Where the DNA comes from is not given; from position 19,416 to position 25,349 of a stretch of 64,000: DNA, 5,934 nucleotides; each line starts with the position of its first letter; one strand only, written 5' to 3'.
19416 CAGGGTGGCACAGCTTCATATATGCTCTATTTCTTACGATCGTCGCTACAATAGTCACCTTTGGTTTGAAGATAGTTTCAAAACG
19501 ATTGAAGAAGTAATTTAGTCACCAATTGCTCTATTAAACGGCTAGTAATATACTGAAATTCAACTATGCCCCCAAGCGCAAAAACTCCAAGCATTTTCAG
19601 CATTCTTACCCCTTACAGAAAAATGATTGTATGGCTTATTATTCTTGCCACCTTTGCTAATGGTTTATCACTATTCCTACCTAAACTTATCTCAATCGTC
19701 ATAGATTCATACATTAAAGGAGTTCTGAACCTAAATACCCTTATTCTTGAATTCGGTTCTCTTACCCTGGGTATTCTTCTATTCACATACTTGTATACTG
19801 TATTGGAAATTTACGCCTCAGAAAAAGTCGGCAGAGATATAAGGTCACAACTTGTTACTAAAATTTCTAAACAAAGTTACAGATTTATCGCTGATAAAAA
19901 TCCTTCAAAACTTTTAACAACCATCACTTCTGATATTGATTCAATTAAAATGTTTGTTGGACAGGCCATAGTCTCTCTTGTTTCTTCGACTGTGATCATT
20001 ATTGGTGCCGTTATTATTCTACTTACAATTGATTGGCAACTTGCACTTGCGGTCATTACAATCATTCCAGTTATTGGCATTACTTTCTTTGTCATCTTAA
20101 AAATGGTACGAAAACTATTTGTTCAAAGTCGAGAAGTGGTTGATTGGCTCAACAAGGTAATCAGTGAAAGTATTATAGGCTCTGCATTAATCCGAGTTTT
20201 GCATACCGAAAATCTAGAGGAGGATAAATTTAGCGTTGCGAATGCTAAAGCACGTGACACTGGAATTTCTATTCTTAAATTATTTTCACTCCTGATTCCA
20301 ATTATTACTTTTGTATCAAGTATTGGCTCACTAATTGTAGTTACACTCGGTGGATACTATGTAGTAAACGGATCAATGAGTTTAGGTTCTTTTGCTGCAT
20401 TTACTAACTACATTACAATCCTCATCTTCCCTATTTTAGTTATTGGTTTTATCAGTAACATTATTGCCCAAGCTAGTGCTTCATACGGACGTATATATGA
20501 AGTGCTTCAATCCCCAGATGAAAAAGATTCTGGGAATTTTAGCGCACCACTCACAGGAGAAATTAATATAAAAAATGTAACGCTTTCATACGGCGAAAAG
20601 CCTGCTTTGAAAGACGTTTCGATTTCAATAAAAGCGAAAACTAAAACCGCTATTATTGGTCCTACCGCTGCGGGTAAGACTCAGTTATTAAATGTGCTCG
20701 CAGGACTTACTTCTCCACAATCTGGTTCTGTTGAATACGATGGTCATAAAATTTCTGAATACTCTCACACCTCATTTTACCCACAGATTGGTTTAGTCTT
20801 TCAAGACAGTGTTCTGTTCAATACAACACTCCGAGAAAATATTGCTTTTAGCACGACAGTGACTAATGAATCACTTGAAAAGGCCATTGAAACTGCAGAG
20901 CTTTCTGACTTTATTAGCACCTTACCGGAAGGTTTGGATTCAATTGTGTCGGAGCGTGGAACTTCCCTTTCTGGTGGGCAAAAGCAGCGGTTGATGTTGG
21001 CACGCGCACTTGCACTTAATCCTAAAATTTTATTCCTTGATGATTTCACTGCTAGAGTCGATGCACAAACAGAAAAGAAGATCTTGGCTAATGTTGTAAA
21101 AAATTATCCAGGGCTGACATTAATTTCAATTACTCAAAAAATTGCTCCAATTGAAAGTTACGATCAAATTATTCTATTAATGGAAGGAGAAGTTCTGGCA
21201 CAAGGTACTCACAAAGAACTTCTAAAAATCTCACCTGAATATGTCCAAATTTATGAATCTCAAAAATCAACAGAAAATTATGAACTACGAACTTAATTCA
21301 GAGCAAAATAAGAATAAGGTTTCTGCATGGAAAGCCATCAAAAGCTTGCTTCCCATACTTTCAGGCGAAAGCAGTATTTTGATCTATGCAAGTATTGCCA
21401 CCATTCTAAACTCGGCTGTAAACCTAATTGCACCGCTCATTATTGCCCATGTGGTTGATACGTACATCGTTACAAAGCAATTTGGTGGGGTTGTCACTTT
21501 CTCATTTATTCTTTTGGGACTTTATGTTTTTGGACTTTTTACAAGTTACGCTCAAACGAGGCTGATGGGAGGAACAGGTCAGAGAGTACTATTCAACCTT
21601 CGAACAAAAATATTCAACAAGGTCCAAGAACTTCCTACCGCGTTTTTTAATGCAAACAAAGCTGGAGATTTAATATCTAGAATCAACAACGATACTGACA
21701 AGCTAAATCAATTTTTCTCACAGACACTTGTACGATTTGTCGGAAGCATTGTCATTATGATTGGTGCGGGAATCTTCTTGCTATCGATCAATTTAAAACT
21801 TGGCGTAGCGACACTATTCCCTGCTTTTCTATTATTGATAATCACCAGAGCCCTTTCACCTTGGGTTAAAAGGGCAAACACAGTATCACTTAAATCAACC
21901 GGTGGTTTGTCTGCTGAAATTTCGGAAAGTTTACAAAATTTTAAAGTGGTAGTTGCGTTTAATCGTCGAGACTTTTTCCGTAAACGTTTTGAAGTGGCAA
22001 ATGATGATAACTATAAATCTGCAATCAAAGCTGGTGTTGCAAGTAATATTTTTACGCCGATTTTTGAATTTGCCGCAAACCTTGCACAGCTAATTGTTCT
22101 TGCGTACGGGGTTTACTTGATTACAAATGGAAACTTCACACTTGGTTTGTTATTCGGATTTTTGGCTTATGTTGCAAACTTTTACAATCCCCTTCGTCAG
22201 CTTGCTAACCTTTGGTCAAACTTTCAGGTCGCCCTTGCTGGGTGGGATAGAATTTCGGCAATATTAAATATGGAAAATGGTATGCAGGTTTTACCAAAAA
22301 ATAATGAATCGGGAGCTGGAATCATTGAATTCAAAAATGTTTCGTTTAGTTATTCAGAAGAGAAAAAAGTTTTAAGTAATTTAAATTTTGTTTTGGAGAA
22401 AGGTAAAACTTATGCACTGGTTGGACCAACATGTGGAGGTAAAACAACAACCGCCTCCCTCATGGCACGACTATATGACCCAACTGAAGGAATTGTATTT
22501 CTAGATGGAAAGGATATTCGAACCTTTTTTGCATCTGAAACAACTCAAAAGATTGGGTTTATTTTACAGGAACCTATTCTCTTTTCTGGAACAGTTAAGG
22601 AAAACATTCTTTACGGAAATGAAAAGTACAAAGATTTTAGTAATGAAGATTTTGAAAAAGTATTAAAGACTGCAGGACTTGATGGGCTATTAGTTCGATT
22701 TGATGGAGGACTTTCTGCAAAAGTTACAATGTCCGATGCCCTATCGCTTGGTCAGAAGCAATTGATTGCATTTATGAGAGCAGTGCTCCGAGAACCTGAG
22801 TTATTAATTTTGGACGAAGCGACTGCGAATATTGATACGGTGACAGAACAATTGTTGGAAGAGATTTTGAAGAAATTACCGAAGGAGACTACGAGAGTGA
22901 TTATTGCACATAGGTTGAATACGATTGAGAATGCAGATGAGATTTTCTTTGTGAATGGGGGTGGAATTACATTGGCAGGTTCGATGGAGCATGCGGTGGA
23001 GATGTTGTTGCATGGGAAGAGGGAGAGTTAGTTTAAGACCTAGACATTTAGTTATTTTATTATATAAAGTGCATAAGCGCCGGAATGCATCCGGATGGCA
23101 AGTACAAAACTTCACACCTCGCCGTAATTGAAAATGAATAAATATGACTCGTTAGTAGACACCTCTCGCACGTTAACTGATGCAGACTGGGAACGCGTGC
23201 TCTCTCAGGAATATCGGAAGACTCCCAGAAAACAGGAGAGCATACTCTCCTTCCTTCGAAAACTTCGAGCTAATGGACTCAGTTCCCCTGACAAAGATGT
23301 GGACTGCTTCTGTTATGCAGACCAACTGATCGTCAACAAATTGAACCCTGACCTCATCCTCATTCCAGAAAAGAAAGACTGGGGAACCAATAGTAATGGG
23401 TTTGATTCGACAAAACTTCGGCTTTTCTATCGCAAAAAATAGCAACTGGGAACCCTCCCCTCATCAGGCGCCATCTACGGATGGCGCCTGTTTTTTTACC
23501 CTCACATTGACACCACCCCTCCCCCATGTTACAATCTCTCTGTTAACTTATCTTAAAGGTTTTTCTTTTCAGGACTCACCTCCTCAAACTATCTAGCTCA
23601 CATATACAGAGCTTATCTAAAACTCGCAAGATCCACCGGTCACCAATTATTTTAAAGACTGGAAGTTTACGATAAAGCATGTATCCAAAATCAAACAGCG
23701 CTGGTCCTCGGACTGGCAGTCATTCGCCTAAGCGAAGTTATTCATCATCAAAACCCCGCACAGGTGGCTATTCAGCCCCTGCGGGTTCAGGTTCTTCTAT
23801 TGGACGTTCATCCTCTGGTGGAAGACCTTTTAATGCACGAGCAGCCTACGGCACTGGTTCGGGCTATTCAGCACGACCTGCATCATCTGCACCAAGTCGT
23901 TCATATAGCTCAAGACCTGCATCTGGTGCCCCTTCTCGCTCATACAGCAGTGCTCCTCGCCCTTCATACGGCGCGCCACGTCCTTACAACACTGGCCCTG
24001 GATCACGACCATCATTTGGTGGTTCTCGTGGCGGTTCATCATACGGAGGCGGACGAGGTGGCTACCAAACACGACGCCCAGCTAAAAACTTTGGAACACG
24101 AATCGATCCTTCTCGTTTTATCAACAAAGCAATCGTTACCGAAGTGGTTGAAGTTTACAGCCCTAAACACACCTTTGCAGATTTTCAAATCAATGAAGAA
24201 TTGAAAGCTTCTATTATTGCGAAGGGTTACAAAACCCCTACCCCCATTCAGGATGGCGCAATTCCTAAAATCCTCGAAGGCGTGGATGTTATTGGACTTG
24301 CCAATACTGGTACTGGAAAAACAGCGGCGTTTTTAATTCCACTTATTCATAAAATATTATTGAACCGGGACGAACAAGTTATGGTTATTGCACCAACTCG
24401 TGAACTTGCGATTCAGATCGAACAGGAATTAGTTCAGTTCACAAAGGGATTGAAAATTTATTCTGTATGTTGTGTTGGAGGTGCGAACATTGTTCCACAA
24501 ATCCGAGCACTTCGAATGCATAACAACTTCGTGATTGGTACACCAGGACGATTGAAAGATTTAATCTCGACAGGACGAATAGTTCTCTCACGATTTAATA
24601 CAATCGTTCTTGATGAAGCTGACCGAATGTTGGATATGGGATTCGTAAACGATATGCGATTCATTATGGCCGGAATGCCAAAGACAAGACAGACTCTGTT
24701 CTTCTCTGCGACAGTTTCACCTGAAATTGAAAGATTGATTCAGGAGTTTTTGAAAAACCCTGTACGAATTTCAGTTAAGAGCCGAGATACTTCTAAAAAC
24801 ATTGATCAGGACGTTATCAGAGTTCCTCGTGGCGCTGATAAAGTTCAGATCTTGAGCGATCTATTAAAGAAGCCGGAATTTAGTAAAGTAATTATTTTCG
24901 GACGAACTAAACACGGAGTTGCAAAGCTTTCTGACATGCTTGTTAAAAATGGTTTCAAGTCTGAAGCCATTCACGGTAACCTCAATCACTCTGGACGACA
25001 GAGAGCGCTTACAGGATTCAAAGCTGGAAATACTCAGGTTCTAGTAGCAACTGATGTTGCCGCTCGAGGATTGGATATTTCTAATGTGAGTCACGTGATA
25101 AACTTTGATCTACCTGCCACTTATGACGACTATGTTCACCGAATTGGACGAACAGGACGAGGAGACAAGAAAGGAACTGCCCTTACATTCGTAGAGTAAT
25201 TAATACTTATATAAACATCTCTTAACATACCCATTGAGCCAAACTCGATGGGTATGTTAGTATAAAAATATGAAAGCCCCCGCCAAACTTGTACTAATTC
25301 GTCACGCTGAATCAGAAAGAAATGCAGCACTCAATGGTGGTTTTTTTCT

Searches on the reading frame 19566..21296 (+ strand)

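Call 60: search_protein_families(library=pfam, proteins=[window:19566-21296:+], max_evalue=0.00001)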
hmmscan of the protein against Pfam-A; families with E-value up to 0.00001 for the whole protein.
window:19566-21296:+ (576 aa): 2 families
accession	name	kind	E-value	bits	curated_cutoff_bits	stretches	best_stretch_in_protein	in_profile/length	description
PF00664.28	ABC_membrane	-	5.8e-39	134.8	28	1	24-289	4-273/274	ABC transporter transmembrane region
PF00005.33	ABC_tran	-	1e-31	110.8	25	1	348-496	1-137/137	ABC transporter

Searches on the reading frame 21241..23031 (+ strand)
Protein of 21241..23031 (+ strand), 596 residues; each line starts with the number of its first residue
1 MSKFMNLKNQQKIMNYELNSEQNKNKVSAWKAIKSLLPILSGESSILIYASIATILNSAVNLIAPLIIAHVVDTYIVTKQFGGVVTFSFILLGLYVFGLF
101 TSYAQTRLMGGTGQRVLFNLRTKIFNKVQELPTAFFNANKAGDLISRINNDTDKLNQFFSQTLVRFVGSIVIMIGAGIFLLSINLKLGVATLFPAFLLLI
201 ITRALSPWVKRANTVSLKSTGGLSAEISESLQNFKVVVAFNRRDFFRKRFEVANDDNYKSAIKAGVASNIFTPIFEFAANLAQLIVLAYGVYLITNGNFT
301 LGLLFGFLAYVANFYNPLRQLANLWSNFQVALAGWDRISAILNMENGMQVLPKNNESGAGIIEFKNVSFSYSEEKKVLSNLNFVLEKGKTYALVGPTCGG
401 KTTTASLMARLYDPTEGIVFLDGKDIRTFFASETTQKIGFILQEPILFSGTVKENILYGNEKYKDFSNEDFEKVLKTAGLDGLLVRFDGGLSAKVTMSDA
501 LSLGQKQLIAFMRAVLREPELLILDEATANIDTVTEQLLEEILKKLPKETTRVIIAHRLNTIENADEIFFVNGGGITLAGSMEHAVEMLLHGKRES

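Call 60: search_protein_families(library=pfam, proteins=[window:21241-23031:+], max_evalue=0.00001)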
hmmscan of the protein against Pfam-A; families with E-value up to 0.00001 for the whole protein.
window:21241-23031:+ (596 aa): 3 families
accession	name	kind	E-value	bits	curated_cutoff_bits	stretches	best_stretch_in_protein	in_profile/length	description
PF00664.28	ABC_membrane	-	1.7e-56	192.3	28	1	47-317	1-273/274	ABC transporter transmembrane region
PF00005.33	ABC_tran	-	4.1e-25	89.4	25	1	378-529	1-137/137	ABC transporter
PF02463.25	SMC_N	-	6.3e-06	26.2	40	1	355-570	135-210/220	RecF/RecN/SMC N terminal domain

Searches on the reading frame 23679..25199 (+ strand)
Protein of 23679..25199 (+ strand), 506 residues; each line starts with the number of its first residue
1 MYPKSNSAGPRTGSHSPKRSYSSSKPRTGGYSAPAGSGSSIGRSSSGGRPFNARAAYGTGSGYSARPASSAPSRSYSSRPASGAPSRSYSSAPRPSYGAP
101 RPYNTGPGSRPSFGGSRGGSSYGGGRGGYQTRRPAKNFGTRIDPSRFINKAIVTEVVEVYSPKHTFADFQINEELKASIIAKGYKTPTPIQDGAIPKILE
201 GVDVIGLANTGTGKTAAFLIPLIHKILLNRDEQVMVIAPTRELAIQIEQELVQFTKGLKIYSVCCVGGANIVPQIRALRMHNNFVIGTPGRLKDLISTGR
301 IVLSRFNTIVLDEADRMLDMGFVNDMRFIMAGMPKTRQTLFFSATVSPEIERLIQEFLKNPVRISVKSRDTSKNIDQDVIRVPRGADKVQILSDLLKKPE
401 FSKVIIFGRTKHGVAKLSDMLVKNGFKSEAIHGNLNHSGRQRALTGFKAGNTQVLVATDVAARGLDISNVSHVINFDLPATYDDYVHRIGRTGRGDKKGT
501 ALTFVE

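Call 60: search_protein_families(library=pfam, proteins=[window:23679-25199:+], max_evalue=0.00001)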
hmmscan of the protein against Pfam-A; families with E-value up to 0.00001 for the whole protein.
window:23679-25199:+ (506 aa): 3 families
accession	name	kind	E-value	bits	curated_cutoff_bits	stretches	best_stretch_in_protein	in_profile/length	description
PF00270.35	DEAD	-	1e-44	152.6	26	1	188-352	1-166/167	DEAD/DEAH box helicase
PF00271.37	Helicase_C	-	3.1e-33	114.7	23.5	1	387-494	1-108/110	Helicase conserved C-terminal domain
PF04851.21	ResIII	-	1.5e-06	28.7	22.5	1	208-346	30-162/164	Type III restriction enzyme, res subunit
